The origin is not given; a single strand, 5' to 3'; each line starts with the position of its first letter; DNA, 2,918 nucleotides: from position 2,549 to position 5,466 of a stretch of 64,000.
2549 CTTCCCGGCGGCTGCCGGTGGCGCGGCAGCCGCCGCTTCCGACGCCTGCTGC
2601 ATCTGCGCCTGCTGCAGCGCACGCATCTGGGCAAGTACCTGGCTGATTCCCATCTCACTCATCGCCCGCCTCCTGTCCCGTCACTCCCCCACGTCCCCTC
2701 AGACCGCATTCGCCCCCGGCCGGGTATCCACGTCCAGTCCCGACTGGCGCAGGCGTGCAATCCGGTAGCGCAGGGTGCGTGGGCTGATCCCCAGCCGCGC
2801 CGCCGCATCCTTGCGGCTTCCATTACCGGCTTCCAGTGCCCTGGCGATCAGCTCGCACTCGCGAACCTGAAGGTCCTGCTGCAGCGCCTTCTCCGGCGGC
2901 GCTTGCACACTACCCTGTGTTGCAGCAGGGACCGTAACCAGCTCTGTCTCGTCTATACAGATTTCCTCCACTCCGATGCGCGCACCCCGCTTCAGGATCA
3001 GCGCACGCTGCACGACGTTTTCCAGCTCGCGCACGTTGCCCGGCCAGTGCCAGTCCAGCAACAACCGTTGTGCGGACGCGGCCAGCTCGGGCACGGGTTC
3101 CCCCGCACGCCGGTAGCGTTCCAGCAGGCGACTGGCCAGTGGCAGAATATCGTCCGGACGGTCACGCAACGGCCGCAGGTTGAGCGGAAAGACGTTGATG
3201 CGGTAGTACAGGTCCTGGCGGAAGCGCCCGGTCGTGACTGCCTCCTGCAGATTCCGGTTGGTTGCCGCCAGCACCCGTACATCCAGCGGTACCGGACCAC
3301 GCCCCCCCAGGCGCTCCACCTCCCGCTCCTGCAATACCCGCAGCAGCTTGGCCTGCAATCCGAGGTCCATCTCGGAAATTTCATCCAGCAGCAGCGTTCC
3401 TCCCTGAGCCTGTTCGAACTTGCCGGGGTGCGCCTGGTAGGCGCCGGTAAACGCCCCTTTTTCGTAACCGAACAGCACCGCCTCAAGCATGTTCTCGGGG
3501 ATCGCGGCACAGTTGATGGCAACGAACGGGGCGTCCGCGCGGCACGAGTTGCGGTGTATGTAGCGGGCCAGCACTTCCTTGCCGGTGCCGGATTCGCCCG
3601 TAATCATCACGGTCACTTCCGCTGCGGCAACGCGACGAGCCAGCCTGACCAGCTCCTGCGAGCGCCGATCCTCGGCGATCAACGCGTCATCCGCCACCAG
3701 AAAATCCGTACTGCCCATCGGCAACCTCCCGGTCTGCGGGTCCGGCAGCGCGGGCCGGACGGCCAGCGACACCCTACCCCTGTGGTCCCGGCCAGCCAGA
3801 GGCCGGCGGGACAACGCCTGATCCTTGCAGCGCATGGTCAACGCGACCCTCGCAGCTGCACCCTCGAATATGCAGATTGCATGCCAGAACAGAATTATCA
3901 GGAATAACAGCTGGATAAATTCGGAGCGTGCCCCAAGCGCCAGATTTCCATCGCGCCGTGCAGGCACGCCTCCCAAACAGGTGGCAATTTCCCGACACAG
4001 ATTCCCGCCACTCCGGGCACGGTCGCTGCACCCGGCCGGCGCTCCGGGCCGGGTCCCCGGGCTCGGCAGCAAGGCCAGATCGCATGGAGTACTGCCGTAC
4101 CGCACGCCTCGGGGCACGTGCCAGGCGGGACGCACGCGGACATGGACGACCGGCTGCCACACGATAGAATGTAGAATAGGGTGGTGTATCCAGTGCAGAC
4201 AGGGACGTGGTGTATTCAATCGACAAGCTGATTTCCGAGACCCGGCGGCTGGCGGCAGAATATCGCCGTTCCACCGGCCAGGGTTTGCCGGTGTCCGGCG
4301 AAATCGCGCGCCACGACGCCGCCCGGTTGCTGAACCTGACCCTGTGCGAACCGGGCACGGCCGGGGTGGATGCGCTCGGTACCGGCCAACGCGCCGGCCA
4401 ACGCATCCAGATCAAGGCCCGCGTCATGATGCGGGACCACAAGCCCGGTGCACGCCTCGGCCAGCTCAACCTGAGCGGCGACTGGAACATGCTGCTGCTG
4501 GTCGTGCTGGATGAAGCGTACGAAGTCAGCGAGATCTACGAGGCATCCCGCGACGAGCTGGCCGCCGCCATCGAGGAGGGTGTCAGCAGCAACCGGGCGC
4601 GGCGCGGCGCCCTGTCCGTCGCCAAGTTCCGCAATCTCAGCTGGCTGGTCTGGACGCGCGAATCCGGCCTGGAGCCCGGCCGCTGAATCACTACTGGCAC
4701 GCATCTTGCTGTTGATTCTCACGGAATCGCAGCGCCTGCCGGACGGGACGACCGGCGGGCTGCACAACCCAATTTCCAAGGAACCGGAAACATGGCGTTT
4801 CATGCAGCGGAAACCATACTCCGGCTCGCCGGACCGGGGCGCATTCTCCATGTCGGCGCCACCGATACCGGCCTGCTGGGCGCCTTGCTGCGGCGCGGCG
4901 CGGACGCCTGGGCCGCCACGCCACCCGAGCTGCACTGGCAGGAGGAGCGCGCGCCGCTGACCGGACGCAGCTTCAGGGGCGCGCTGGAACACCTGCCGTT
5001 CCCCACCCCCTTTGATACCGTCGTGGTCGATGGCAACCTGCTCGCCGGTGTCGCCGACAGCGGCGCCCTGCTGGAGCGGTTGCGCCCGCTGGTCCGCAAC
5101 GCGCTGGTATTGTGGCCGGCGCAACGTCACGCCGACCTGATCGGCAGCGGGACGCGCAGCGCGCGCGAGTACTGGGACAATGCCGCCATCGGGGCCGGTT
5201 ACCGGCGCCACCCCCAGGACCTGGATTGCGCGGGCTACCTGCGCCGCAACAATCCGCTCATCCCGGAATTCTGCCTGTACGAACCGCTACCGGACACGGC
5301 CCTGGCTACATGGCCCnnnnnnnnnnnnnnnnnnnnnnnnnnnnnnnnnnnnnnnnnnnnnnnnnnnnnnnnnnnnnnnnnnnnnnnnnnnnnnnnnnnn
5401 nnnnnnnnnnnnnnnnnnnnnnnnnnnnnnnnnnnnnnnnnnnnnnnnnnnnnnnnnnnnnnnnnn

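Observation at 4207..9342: Three-gene insert (hypothetical, dual methyltransferase, 809-aa HAD-like protein) between the flagellar activator and fliT: candidate flagellin-modification island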

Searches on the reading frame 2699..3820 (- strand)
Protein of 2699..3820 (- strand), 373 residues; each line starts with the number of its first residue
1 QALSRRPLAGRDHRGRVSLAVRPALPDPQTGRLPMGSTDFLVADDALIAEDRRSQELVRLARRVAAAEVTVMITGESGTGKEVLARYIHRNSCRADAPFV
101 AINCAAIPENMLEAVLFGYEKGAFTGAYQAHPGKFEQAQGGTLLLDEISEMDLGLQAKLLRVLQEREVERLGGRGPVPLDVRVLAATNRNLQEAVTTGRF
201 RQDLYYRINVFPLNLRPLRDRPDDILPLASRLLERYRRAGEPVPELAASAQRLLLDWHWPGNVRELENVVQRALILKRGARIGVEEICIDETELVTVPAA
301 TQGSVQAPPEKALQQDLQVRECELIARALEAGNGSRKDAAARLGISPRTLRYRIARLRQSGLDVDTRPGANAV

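Call 4: search_protein_families(library=pfam, proteins=[window:2699-3820:-], max_evalue=0.1)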
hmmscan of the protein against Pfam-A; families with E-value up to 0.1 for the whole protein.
window:2699-3820:- (373 aa): 34 families (the best 25 are shown)
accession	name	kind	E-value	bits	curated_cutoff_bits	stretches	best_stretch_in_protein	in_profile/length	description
PF00158.32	Sigma54_activat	-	1.7e-70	236.5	20.2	1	47-213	1-167/168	Sigma-54 interaction domain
PF14532.12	Sigma54_activ_2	-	6.7e-20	72.2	25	1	53-218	6-138/138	Sigma-54 interaction domain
PF25601.1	AAA_lid_14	-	1.2e-18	67.2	27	1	219-287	1-70/87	AAA+ ATPase lid domain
PF02954.25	HTH_8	-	8.8e-12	45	22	1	321-356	6-41/42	Bacterial regulatory protein, Fis family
PF07728.20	AAA_5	-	6.7e-08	33.1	22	1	71-190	2-124/139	AAA domain (dynein-related subfamily)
PF13556.12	HTH_30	-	4.8e-07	29.9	27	1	331-363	10-43/59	PucR C-terminal helix-turn-helix domain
PF13518.12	HTH_28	-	6.8e-07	29.7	25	1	325-363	6-42/52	Helix-turn-helix domain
PF01078.27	Mg_chelatase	-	5.1e-05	23.2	20.3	1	126-188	93-157/207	Magnesium chelatase, subunit ChlI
PF13384.12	HTH_23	-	7.7e-05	22.8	24.6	1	325-363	10-47/50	Homeodomain-like domain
PF13191.12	AAA_16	-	0.00011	23.2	32.6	1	55-114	10-68/167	AAA ATPase domain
PF00004.35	AAA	-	0.0002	22.3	21.2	1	71-205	1-128/131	ATPase family associated with various cellular activities (AAA)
PF13412.12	HTH_24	-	0.0003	20.7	21.9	1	335-362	19-46/48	Winged helix-turn-helix DNA-binding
PF12840.13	HTH_20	-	0.00048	20.5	27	1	327-362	11-47/51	Helix-turn-helix domain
PF07724.20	AAA_2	-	0.00068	20.1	27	1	68-171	3-107/166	AAA domain (Cdc48 subfamily)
PF13245.12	AAA_19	-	0.0011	19.5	25.1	1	64-166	7-117/134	AAA domain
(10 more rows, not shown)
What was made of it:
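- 2699..3715 (-): Receiver-less sigma-54 activator (AAA+ plus Fis-type HTH, ~338 aa): candidate regulator of the promoter at 4695. Pfam Sigma54_activat E 1.7e-70 and HTH_8 (call 4).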

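Call 5: search_protein_families(library=ncbifam, proteins=[window:2699-3820:-], max_evalue=0.1)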
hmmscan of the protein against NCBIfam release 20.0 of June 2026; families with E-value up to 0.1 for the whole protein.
window:2699-3820:- (373 aa): 33 families (the best 25 are shown)
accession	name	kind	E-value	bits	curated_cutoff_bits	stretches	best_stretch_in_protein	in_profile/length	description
NF050807.1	TransRegFlbDCaul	equivalog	3.1e-110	369.2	750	1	44-366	117-447/454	sigma-54-dependent transcriptional regulator FlbD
TIGR01817.1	nifA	equivalog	8.1e-100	335.1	528.85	1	44-357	195-527/534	nif-specific transcriptional activator NifA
NF008469.0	PRK11361.1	equivalog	2e-96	323.5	714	1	49-355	147-452/461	acetoacetate metabolism transcriptional regulator AtoC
TIGR02915.1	PEP_resp_reg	equivalog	1.5e-95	320.6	502.6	1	44-352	138-437/445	PEP-CTERM-box response regulator transcription factor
NF041552.1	TF_PrdR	equivalog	3.3e-93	313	795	1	51-355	273-574/577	sigma-54 dependent transcriptional regulator PrdR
NF003451.0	PRK05022.1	equivalog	4.7e-93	312.6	476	1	44-351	189-502/512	nitric oxide reductase transcriptional regulator NorR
TIGR01818.1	ntrC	equivalog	7.4e-90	301.9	558.6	1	38-355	127-461/463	nitrogen regulation protein NR(I)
TIGR02329.1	propionate_PrpR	equivalog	3.4e-88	296.6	499.2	1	45-353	212-523/526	propionate catabolism operon regulatory protein PrpR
NF038308.1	RNA_repair_RtcR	equivalog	5.8e-85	286.1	650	1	46-351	181-505/530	RNA repair transcriptional activator RtcR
NF049963.1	RespRegFlgRCampy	domain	5e-81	272.7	750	1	49-292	138-382/429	fla regulon two-component system response regulator FlgR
NF041906.1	V4R_TF_MobR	exception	2.6e-78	263.8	999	1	53-355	240-542/544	phenol degradation transcriptional regulator MobR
NF011953.0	PRK15424.1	equivalog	5.1e-78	263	703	1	49-354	223-531/538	propionate catabolism operon regulatory protein PrpR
NF011958.0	PRK15429.1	equivalog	2.6e-77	261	830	1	59-357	393-684/692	formate hydrogenlyase transcriptional activator FlhA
NF007689.0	PRK10365.1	equivalog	3.8e-77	259.9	760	1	47-356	141-441/441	sigma-54-dependent response regulator transcription factor ZraR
NF041946.1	LuxO_transreg_Vib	equivalog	1.1e-74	252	800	1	47-354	135-457/463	quorum-sensing sigma-54 dependent transcriptional regulator LuxO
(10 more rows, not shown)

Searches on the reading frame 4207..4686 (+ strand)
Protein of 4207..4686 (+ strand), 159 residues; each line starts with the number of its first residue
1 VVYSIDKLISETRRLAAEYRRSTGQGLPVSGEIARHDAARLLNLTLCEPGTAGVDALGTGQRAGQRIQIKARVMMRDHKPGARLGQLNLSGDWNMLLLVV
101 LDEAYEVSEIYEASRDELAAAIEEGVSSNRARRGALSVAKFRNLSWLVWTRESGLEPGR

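Call 4: search_protein_families(library=pfam, proteins=[window:4207-4686:+], max_evalue=0.1)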
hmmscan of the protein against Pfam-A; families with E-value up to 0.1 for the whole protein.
window:4207-4686:+ (159 aa): 1 family
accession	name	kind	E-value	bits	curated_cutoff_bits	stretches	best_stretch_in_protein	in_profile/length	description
PF22522.2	DUF6998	-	2.5e-07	31.1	27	1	7-146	2-128/136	Family of unknown function (DUF6998)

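Call 5: search_protein_families(library=ncbifam, proteins=[window:4207-4686:+], max_evalue=0.1)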
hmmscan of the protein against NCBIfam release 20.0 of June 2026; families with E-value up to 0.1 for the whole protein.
window:4207-4686:+ (159 aa): 0 families

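Call 77: find_homologous_proteins(query=window:4207-4683:+, max_evalue=0.001)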
Query window:4207-4683:+ (159 aa): 634 proteins with E <= 0.001 among 1035 candidates; the best 120 are listed.
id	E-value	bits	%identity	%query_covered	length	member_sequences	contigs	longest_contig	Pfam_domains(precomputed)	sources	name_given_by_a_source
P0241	2.1e-87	308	91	100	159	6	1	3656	PF22522.3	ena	-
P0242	1.1e-78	280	81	100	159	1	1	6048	PF22522.3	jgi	jgi:hypothetical protein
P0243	2.6e-78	279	80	100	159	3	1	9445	PF22522.3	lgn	-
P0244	5.9e-78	278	79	100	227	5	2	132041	PF22522.3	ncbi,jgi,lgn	-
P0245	1.3e-77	277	80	100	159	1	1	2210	PF22522.3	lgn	-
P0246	3.8e-75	269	78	100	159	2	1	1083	PF22522.3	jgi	-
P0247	2.2e-74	266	80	100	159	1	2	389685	PF22522.3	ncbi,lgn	ncbi:MAG: hypothetical protein R3F42_11395 [Pseudomonadota bacterium]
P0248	1.3e-73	264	78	100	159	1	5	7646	PF22522.3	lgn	-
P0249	2.1e-73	263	77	100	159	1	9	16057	PF22522.3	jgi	jgi:hypothetical protein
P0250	5.5e-73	262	77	100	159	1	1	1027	PF22522.3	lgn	-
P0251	9.4e-73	261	78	100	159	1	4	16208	PF22522.3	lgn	-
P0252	1.1e-72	261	77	100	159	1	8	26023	PF22522.3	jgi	-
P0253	2.3e-72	260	77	100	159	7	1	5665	PF22522.3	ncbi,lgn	ncbi:MAG: hypothetical protein WBO37_05785 [Gammaproteobacteria bacterium]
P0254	3.9e-72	259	76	100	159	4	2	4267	PF22522.3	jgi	-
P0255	8.2e-72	258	77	100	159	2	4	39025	PF22522.3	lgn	-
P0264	2.9e-69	250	73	98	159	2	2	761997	PF22522.3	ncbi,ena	-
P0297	3.0e-62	227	68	99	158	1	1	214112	PF22522.3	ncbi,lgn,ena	-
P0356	3.6e-53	197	61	97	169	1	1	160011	PF22522.3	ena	-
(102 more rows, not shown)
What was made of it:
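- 4207..4686 (+): DUF6998 gene (159 aa): resident neighbour, not part of the module. Homologues are 60-90% identical across more than 100 clusters (call 77).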

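Call 78: find_encoding_contigs(protein=P0264, flank=6000, max_places=2)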
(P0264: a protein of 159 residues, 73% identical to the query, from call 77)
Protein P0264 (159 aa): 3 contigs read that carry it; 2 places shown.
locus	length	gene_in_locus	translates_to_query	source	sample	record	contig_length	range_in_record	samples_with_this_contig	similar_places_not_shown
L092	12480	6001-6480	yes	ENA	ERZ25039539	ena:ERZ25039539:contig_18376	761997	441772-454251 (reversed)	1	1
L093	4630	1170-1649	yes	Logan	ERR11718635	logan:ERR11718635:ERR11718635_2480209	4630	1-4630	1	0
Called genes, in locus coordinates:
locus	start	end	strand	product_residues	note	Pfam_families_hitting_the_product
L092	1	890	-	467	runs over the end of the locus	PF00006:ATP-synt_ab, PF18269:T3SS_ATPase_C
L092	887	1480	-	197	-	PF02108:FliH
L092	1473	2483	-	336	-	PF03448:MgtE_N (faint), PF14842:FliG_N, PF14841:FliG_M, PF01706:FliG_C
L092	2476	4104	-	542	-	PF01514:YscJ_FliF, PF08345:YscJ_FliF_C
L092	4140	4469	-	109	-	PF02049:FliE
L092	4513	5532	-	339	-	PF00158:Sigma54_activat, PF14532:Sigma54_activ_2, PF07728:AAA_5 (weak), PF13556:HTH_30 (faint), PF12840:HTH_20 (faint), PF25601:AAA_lid_14, PF02954:HTH_8, PF13518:HTH_28 (weak)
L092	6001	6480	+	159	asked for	PF22522:DUF6998 (weak)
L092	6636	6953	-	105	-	PF05400:FliT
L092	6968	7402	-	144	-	PF02561:FliS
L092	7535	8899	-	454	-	PF02465:FliD_N, PF07196:Flagellin_IN, PF07195:FliD_C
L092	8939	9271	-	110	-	PF03646:FlaG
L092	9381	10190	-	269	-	PF00669:Flagellin_N, PF00700:Flagellin_C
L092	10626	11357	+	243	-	PF00226:DnaJ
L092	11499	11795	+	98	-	PF11743:DUF3301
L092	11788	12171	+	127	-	-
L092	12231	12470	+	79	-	-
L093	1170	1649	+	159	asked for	PF22522:DUF6998 (weak)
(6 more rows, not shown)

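Call 79: find_encoding_contigs(protein=P0297, flank=6000, max_places=2)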
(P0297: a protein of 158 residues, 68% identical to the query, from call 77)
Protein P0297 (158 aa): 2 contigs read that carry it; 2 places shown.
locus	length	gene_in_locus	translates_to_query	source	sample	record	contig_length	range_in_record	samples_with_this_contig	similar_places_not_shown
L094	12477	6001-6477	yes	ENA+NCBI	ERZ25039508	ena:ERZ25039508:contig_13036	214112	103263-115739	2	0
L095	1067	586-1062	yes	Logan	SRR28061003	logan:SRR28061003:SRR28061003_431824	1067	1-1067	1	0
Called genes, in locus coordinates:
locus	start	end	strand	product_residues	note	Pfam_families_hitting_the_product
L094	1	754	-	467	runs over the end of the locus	PF00006:ATP-synt_ab, PF18269:T3SS_ATPase_C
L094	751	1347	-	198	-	PF02108:FliH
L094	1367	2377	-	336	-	PF14842:FliG_N, PF03448:MgtE_N (weak), PF14841:FliG_M, PF14842:FliG_N, PF01706:FliG_C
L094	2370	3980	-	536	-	PF01514:YscJ_FliF, PF08345:YscJ_FliF_C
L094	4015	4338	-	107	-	PF02049:FliE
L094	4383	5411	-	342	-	PF00158:Sigma54_activat, PF14532:Sigma54_activ_2, PF07728:AAA_5 (weak), PF25601:AAA_lid_14, PF02954:HTH_8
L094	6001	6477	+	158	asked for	PF22522:DUF6998 (weak)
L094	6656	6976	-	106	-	PF05400:FliT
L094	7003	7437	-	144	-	PF02561:FliS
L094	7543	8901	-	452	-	PF02465:FliD_N, PF07196:Flagellin_IN, PF07195:FliD_C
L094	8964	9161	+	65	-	-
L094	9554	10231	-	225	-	PF00669:Flagellin_N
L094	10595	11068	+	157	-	PF07238:PilZ (faint)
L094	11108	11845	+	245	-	PF00226:DnaJ, PF07238:PilZ (weak)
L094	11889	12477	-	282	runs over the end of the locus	PF08668:HDOD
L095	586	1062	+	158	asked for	PF22522:DUF6998 (weak)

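Call 103: find_encoding_contigs(protein=P0356, flank=6000, max_places=1)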
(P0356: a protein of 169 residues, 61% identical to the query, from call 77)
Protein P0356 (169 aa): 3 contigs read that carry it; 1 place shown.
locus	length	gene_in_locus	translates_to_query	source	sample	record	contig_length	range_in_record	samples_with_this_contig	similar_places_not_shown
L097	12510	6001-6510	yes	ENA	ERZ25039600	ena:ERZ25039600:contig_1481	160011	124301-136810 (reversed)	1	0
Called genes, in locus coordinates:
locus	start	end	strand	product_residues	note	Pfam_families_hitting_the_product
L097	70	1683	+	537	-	PF00092:VWA, PF13519:VWA_2, PF23560:GBD_Hemicentin (weak)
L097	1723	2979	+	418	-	-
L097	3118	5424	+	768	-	PF14814:UB2H, PF00912:Transgly, PF00905:Transpeptidase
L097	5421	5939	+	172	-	PF13424:TPR_12 (faint), PF13431:TPR_17 (weak)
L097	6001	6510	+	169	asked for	PF22522:DUF6998 (weak)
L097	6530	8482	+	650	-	PF00270:DEAD (weak), PF04851:ResIII (faint), PF13307:Helicase_C_2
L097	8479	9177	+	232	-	PF00814:TsaD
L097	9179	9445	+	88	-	-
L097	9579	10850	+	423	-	PF01136:Peptidase_U32, PF16325:Peptidase_U32_C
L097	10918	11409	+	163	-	PF03625:DUF302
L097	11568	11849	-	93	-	-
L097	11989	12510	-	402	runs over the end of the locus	-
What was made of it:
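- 4207..4686 (+): It sits in a non-flagellar context in L097 (call 103).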

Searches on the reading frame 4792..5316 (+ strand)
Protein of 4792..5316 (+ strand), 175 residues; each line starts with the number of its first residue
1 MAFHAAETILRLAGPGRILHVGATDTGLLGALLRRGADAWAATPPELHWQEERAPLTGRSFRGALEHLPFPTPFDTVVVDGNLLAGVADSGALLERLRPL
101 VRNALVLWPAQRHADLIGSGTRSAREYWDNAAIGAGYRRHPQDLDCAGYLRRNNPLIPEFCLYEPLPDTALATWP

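Call 89: search_protein_families(library=pfam, proteins=[window:4792-5300:+], max_evalue=10)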
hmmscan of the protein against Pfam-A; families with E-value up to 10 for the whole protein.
window:4792-5300:+ (169 aa): 0 families

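Call 96: search_solved_structures(query=A7, max_evalue=1)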
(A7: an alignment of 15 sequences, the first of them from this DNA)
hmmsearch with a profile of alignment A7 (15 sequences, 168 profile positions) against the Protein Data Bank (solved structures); distinct sequences matched with E-value up to 1: 69 (the best 60 are shown).
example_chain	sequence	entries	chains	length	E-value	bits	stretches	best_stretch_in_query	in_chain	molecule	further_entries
1ve3_A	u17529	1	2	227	3.3e-06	30.2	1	16-104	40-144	hypothetical protein PH0226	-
4qdj_A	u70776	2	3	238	3.8e-05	26.7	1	21-105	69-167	Magnesium-protoporphyrin O-methyltransferase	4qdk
8gdu_A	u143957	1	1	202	4.1e-05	26.6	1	15-123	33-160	Methyltransferase domain-containing protein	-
6mro_A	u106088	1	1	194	0.00013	25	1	15-88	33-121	methyl transferase from Methanosarcina acetivorans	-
3l8d_A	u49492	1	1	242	0.00026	24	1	17-92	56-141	Methyltransferase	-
3cc8_A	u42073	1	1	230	0.0004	23.4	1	18-99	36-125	Putative methyltransferase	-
3e8s_A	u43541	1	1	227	0.0018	21.3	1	9-93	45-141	Putative SAM Dependent Methyltransferase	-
2i6g_A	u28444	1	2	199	0.0022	21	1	6-95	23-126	Putative methyltransferase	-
2xva_A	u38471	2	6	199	0.013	18.5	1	5-95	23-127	TELLURITE RESISTANCE PROTEIN TEHB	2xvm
7pd7_A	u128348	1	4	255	0.017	18.2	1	15-71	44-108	Methyltransferase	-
2avn_A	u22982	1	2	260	0.018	18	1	15-95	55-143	ubiquinone/menaquinone biosynthesis methyltransferase-related protein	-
7qnl_AAA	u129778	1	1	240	0.019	18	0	19-45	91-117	DARPIN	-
7ujj_G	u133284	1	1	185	0.029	17.4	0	26-68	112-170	DARPin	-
4dq0_A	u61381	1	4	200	0.032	17.2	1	5-95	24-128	Tellurite resistance protein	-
9gdj_A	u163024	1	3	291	0.036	17.1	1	18-87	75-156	Methyltransferase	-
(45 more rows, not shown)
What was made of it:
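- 4792..6879 (+): 695-aa three-domain SAM methyltransferase. Degenerate methyltransferase-like Rossmann domain at aa 1-165 (4792-5286); active class I methyltransferase core at aa ~195-395 (5374-5976); helical TPR-like C-terminal domain ending in a long helix at aa ~420-690 (6049-6861). The N-terminal profile hits methyltransferases at E 3e-6 (call 96).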
